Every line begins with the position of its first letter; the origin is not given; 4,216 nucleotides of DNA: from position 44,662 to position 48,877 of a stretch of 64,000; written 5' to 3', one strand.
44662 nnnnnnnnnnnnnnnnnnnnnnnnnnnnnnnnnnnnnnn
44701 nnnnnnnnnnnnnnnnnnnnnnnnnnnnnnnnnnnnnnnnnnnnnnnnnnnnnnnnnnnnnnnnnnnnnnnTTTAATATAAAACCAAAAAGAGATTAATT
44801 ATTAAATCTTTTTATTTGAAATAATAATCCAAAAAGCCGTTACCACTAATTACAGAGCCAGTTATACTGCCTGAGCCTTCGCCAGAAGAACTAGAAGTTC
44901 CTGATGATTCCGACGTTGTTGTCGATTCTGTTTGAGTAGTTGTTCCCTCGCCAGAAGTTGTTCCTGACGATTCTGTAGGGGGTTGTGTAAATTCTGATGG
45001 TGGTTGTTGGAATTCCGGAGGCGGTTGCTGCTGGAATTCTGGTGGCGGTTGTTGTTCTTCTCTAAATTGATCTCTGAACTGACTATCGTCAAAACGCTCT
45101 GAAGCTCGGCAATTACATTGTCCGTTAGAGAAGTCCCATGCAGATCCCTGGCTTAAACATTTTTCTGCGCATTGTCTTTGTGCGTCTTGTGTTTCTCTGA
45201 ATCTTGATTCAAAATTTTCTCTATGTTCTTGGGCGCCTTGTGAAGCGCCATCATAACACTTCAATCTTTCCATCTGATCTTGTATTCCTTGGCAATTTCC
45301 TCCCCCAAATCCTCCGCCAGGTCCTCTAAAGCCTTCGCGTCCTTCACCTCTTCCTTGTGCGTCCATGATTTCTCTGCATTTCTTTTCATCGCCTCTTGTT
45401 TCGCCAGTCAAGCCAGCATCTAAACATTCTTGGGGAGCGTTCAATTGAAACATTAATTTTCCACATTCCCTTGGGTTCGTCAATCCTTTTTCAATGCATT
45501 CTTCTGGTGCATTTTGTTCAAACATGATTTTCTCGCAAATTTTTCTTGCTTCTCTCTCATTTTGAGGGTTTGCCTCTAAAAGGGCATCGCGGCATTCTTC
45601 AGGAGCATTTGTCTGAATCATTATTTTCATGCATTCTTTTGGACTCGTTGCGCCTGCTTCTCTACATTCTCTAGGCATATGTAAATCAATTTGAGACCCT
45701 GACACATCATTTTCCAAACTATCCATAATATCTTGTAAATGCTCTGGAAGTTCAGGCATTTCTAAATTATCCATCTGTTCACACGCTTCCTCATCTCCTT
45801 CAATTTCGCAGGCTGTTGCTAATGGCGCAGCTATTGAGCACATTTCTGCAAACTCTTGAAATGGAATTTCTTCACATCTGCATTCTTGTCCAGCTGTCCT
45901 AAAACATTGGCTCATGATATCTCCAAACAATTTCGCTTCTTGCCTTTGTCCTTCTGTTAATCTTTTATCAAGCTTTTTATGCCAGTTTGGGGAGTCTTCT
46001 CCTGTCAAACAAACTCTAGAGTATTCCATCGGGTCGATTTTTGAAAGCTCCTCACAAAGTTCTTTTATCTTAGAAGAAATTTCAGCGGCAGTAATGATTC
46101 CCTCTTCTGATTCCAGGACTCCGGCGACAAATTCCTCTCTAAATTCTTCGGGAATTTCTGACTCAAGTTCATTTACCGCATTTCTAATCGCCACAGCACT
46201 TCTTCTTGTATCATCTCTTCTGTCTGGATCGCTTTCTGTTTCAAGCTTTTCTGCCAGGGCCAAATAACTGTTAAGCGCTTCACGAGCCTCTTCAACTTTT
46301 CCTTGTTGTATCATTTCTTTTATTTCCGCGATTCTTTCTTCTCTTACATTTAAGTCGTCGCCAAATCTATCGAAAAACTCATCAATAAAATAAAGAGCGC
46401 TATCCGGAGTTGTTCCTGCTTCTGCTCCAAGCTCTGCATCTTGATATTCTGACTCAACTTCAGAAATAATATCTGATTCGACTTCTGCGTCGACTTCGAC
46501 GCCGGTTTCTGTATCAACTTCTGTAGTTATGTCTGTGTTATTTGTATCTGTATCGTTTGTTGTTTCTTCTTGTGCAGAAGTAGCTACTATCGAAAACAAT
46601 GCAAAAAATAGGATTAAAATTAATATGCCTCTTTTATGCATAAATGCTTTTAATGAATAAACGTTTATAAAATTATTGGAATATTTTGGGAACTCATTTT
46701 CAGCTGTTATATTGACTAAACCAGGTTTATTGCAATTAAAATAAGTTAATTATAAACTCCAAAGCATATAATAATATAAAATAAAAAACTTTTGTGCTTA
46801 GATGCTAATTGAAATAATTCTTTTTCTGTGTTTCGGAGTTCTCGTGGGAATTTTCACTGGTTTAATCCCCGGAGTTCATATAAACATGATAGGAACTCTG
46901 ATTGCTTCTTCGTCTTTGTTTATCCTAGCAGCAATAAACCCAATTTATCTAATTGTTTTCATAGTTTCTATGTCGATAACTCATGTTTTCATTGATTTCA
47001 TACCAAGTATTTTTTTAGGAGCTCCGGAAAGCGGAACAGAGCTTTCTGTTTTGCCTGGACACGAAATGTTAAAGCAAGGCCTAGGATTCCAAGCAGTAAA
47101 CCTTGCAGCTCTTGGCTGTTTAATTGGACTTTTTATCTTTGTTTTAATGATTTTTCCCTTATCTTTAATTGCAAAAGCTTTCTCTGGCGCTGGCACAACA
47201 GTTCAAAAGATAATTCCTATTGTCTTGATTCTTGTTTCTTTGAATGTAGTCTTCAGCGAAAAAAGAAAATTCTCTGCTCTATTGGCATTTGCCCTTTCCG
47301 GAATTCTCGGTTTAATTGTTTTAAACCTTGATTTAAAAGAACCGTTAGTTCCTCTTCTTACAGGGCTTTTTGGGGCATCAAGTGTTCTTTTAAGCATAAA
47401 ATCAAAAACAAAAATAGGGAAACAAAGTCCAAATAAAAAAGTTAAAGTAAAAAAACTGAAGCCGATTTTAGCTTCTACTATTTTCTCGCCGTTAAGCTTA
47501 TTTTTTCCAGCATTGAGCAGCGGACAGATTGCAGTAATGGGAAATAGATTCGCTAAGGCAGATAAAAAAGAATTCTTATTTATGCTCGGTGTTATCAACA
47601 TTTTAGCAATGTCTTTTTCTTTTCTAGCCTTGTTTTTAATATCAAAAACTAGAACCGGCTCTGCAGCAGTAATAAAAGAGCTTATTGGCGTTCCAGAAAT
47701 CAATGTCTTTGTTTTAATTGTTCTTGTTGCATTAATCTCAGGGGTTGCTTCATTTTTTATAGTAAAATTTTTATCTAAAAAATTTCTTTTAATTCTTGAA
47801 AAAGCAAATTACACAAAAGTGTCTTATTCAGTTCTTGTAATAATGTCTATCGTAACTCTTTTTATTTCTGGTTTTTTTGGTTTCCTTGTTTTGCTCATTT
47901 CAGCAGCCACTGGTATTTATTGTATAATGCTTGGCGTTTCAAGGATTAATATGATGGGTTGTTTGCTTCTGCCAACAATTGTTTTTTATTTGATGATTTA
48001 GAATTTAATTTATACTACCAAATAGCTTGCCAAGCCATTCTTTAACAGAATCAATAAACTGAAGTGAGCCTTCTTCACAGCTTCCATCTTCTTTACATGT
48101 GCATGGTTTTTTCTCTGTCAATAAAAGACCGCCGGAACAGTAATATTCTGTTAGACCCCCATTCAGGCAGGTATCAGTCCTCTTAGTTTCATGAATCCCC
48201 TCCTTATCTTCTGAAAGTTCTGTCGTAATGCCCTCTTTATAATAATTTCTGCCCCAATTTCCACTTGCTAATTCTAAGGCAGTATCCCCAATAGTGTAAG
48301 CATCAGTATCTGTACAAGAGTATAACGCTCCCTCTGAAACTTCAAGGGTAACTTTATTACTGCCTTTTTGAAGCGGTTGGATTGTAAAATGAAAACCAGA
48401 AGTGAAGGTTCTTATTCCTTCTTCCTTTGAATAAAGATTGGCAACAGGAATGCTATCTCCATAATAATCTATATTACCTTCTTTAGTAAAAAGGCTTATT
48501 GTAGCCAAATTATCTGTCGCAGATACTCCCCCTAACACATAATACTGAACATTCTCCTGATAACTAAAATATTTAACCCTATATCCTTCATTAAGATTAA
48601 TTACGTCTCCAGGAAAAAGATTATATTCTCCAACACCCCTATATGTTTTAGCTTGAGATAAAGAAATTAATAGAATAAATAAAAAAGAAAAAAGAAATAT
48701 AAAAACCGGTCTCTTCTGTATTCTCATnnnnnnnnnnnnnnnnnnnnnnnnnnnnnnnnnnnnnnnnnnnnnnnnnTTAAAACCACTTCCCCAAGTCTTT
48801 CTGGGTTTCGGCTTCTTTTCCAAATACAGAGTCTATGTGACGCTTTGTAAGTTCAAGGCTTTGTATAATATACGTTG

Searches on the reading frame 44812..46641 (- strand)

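Call 11: search_protein_families(library=pfam, proteins=[window:44812-46641:-], max_evalue=0.01)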
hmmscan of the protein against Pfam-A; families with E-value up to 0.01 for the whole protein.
window:44812-46641:- (609 aa): 1 family
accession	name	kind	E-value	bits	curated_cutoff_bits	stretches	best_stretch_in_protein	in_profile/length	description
PF18915.5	DUF5667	-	0.0001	23.1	27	1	76-166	1-99/99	Domain of unknown function (DUF5667)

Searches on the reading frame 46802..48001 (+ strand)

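Call 11: search_protein_families(library=pfam, proteins=[window:46802-48001:+], max_evalue=0.01)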
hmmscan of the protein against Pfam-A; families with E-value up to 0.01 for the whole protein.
window:46802-48001:+ (399 aa): 1 family
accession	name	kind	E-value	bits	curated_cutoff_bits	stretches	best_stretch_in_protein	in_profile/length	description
PF01970.21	TctA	-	3.1e-43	148.4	28.9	1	6-385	1-422/423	Tripartite tricarboxylate transporter TctA family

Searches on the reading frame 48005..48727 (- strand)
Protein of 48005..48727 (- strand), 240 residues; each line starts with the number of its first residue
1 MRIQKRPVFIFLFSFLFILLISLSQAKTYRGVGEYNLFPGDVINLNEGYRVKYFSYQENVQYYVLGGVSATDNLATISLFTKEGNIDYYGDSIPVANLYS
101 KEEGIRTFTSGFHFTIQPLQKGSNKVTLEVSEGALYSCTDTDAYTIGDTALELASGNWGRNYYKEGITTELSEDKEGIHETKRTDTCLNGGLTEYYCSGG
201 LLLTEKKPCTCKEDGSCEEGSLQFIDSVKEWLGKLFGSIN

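Call 11: search_protein_families(library=pfam, proteins=[window:48005-48727:-], max_evalue=0.01)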
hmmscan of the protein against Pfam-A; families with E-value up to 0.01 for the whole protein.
window:48005-48727:- (240 aa): 0 families

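Call 13: find_encoding_contigs(protein=window:48005-48727:-, flank=3000, max_places=10)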
Protein window:48005-48727:- (240 aa): 23 contigs read that carry it; 10 places shown.
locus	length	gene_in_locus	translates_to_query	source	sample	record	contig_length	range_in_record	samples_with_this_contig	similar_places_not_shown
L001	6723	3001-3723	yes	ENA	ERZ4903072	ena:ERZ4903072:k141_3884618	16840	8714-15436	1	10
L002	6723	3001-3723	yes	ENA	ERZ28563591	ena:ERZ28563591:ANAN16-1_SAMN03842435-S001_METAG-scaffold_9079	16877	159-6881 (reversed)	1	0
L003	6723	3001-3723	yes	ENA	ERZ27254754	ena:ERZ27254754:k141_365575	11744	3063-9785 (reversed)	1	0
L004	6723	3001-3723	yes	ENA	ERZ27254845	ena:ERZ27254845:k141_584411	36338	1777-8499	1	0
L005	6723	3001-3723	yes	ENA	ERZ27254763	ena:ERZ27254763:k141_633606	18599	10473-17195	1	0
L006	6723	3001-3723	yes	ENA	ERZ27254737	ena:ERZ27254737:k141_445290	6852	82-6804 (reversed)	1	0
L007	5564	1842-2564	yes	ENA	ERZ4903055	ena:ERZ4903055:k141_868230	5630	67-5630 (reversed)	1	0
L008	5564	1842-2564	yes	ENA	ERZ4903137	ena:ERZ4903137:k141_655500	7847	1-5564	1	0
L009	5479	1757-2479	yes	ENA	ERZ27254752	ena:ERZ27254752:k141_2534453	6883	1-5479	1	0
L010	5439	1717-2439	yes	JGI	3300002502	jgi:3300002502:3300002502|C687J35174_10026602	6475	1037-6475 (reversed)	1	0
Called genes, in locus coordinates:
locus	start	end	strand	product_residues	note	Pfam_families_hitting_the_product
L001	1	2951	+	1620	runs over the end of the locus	PF03833:PolC_DP2_N, PF24844:PolC_DP2_central, PF24846:PolC_DP2_cat, PF14890:Intein_splicing, PF14528:LAGLIDADG_3 (weak), PF24846:PolC_DP2_cat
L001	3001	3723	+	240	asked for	-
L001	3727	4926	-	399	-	PF01970:TctA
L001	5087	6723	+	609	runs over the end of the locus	-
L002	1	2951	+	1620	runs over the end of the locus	PF03833:PolC_DP2_N, PF24844:PolC_DP2_central, PF24846:PolC_DP2_cat, PF14890:Intein_splicing, PF14528:LAGLIDADG_3 (weak), PF24846:PolC_DP2_cat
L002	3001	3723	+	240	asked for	-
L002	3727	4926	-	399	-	PF01970:TctA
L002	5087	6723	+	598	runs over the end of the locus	?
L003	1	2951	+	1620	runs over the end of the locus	PF03833:PolC_DP2_N, PF24844:PolC_DP2_central, PF24846:PolC_DP2_cat, PF14890:Intein_splicing, PF14528:LAGLIDADG_3 (weak), PF24846:PolC_DP2_cat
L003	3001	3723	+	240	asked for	-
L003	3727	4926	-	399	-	PF01970:TctA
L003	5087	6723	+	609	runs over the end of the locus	-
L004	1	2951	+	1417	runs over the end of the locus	PF03833:PolC_DP2_N, PF24844:PolC_DP2_central, PF24846:PolC_DP2_cat, PF14890:Intein_splicing, PF14528:LAGLIDADG_3 (weak), PF24846:PolC_DP2_cat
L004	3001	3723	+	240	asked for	-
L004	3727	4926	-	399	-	PF01970:TctA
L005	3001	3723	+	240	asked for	-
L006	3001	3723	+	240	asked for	-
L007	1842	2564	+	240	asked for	-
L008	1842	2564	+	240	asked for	-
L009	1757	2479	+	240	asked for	-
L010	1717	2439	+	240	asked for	-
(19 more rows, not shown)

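Call 20: find_homologous_proteins(query=window:48005-48727:-, max_evalue=0.001)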
Query window:48005-48727:- (240 aa): 2 proteins with E <= 0.001 among 233 candidates.
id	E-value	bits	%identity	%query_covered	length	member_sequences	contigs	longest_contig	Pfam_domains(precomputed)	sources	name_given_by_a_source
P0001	1.9e-158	543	100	100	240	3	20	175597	-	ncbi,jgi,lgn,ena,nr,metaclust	ncbi:hypothetical protein J4422_03565 [Candidatus Pacearchaeota archaeon]|nr:hypothetical protein [C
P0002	6.1e-87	309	61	99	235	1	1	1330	-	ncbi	-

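Call 21: find_encoding_contigs(protein=P0002, flank=3000)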
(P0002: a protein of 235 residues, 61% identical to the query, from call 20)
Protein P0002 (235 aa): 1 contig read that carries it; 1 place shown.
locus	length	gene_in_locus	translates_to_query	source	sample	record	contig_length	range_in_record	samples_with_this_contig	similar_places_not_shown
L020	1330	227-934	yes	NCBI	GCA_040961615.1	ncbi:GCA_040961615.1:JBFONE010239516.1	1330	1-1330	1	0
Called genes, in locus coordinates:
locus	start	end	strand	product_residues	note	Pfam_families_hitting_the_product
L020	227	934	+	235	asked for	-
